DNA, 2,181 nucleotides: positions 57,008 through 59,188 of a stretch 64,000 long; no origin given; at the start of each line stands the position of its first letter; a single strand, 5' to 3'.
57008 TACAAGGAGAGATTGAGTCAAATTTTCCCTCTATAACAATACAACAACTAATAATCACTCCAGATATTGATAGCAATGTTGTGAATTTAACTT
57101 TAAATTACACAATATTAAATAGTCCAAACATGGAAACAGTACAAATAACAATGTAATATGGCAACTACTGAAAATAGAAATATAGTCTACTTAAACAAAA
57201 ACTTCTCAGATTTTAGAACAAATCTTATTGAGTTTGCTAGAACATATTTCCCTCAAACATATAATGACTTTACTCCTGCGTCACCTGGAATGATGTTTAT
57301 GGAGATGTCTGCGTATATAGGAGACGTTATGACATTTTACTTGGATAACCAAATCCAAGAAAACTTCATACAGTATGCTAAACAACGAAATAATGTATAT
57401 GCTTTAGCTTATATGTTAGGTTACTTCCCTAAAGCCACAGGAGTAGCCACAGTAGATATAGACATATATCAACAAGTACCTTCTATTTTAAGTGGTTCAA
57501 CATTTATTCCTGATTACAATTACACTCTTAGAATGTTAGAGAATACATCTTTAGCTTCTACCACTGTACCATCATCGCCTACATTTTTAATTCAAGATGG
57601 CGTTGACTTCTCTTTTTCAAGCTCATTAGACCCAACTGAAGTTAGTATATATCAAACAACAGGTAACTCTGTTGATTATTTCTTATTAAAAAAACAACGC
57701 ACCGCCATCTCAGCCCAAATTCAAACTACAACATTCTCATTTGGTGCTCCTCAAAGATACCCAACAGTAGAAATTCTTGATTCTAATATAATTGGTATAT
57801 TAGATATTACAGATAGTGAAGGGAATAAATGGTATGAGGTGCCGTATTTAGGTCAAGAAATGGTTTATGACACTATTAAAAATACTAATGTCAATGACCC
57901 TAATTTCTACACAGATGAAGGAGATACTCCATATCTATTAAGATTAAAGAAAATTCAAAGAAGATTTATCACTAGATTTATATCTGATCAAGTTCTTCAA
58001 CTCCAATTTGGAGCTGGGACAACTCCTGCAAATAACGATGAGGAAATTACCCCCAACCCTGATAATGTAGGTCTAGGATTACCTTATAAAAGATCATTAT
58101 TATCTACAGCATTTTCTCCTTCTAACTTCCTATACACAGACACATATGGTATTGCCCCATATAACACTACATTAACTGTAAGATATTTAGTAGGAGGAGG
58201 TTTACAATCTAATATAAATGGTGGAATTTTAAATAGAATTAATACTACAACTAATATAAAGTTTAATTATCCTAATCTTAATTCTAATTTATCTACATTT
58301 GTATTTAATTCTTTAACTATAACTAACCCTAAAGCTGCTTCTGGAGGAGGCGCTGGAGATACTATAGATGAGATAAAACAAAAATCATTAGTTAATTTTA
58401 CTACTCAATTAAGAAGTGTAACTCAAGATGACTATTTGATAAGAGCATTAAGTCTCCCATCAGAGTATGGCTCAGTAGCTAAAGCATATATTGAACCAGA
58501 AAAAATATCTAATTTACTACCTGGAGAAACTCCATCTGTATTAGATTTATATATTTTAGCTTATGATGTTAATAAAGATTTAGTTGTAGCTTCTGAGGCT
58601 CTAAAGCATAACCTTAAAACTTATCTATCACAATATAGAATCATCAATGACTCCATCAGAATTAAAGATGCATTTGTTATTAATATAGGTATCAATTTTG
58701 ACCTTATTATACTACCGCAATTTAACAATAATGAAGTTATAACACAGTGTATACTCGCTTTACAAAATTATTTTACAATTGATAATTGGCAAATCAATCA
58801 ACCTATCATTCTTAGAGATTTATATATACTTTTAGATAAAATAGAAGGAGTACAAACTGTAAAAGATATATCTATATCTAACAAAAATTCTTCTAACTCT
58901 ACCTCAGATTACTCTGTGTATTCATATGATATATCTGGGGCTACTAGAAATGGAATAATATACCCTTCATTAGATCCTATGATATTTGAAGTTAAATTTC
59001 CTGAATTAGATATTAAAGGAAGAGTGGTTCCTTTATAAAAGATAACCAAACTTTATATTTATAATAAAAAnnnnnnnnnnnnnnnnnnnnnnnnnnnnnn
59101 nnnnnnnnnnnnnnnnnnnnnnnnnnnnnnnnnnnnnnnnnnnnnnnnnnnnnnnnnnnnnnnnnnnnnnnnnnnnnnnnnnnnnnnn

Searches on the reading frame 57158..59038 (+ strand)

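Call 49: search_protein_families(library=phrogs, proteins=[window:57158-59038:+], max_evalue=0.00001)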
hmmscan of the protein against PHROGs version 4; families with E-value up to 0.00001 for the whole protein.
window:57158-59038:+ (626 aa): 2 families
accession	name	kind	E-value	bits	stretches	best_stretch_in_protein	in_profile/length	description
phrog_10646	-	tail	2.1e-13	50.2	1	15-93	32-110/1142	baseplate wedge subunit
phrog_219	-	tail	2.5e-10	40.6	1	14-109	9-103/598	baseplate wedge subunit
